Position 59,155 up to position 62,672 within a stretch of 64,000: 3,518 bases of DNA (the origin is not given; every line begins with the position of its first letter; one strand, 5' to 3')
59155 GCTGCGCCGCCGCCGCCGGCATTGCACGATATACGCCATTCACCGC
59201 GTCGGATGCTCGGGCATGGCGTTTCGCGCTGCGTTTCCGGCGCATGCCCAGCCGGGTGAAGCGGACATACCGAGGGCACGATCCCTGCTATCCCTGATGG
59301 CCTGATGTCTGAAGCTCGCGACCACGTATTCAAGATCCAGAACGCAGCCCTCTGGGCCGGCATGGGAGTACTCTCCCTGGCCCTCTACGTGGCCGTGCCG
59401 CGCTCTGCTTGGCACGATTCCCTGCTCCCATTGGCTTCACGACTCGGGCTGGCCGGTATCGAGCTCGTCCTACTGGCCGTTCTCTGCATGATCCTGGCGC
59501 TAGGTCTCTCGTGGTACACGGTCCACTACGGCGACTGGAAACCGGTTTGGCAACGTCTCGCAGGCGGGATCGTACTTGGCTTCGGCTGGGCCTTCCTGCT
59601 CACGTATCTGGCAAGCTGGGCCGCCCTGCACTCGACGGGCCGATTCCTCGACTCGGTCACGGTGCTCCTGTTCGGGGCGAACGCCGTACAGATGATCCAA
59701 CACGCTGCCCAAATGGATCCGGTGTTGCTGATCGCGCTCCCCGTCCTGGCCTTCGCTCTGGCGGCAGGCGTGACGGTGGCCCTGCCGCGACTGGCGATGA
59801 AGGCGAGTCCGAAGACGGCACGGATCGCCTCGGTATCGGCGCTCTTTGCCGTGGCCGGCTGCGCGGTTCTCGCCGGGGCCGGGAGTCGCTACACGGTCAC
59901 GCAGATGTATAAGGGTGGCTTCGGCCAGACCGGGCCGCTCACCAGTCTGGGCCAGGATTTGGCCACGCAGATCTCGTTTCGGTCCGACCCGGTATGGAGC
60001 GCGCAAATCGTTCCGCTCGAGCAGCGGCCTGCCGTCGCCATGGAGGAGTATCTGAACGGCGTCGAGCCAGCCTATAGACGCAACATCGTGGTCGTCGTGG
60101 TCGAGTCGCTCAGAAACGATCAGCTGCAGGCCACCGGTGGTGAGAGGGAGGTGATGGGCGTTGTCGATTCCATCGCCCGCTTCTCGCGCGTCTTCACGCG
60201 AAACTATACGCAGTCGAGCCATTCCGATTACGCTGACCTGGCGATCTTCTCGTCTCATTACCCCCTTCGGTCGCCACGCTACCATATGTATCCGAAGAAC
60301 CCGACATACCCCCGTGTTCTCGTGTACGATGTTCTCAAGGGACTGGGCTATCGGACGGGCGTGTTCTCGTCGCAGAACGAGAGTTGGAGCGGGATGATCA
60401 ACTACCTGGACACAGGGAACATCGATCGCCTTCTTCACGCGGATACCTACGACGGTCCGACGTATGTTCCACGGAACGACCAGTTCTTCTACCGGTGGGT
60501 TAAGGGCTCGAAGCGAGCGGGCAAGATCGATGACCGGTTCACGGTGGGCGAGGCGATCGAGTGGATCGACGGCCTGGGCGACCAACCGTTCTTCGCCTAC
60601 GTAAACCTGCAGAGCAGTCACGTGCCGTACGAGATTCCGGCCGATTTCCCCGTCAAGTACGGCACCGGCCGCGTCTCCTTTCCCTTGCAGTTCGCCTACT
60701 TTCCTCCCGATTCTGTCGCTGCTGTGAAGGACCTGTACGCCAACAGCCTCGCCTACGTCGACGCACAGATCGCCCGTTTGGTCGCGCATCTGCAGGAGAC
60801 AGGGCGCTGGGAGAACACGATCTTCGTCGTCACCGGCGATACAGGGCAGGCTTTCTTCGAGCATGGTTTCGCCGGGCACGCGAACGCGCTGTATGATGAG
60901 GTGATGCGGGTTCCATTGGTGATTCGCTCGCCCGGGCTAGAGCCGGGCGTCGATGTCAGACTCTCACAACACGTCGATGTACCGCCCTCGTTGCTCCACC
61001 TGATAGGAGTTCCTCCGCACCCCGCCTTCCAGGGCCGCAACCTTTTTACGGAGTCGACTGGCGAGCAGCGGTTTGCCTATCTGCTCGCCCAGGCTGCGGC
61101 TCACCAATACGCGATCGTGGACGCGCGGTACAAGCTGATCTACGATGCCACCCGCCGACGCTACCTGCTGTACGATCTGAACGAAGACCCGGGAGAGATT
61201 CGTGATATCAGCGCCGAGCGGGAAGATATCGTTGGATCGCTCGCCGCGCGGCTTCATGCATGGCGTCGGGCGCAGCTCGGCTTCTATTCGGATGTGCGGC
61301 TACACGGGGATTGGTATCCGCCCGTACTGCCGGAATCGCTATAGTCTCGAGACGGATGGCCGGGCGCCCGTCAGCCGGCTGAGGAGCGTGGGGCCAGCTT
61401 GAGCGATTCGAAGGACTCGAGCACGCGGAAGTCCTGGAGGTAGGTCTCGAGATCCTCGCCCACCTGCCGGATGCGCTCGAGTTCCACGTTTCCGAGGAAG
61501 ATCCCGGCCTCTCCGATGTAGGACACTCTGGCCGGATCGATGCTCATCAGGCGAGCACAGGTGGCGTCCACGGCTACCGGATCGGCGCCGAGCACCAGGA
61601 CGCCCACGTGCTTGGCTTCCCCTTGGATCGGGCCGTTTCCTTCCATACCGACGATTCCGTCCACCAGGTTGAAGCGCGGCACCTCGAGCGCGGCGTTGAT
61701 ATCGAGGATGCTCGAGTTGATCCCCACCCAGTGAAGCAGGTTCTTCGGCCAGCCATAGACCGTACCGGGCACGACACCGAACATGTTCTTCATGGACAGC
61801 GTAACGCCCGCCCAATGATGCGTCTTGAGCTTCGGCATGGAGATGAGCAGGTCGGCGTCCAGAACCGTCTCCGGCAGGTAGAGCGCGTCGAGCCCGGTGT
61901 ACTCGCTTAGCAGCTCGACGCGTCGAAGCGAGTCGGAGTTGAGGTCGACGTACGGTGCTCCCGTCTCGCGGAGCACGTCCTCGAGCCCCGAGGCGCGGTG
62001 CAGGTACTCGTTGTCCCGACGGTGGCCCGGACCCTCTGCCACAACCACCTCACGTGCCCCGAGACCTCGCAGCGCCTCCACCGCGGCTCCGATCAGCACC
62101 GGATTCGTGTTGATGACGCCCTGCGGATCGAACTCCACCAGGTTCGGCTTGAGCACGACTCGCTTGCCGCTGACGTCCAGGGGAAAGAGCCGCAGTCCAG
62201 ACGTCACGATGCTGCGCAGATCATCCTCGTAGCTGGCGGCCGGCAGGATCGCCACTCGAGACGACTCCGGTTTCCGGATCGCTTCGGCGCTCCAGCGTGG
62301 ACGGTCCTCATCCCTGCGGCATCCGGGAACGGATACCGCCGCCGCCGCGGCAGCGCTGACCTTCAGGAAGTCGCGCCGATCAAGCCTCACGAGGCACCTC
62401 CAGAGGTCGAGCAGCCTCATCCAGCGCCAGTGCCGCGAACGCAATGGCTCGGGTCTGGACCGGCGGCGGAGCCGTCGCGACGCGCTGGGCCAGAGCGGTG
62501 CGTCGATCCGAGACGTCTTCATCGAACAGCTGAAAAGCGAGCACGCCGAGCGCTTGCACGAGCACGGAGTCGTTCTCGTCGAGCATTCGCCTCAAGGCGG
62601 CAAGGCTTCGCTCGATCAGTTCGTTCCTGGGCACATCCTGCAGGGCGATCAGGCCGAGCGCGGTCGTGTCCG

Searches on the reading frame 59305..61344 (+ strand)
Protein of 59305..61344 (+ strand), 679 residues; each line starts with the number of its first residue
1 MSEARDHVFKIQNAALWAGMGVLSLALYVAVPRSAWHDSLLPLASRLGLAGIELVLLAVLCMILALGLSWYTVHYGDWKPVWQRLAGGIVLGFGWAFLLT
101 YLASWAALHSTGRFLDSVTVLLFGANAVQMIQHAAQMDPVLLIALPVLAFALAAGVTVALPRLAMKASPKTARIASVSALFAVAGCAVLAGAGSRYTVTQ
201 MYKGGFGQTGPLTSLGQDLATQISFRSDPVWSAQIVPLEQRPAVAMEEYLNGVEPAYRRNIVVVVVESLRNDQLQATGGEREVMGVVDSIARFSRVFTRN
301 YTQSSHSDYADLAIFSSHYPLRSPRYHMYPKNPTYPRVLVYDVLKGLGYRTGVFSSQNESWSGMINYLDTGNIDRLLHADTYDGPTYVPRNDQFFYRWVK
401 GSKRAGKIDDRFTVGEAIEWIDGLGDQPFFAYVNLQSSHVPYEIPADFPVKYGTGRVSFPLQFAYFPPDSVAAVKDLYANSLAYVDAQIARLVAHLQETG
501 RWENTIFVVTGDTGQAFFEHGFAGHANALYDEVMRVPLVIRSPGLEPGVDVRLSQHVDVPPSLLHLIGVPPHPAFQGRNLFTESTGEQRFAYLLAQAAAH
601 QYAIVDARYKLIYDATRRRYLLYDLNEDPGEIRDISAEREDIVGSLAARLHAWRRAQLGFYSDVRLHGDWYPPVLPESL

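Call 70: search_protein_families(library=pfam, proteins=[window:59305-61344:+], max_evalue=0.0001)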
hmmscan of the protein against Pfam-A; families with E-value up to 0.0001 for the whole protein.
window:59305-61344:+ (679 aa): 2 families
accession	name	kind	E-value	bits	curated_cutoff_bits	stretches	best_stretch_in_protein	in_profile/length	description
PF00884.28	Sulfatase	-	3.9e-42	145.1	25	1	259-569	1-301/301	Sulfatase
PF16347.10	SGSH_C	-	8.4e-12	45.9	29.3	1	527-652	9-150/154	N-sulphoglucosamine sulphohydrolase, C-terminal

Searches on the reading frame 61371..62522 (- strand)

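Call 70: search_protein_families(library=pfam, proteins=[window:61371-62522:-], max_evalue=0.0001)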
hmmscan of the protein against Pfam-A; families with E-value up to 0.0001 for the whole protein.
window:61371-62522:- (383 aa): 2 families
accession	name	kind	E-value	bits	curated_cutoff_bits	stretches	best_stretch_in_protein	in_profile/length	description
PF04015.17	DUF362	-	4.3e-51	174.2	24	1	122-324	1-200/200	Domain of unknown function (DUF362)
PF10518.14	TAT_signal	-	1.4e-06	28.3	22.7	1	47-65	2-20/21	TAT (twin-arginine translocation) pathway signal sequence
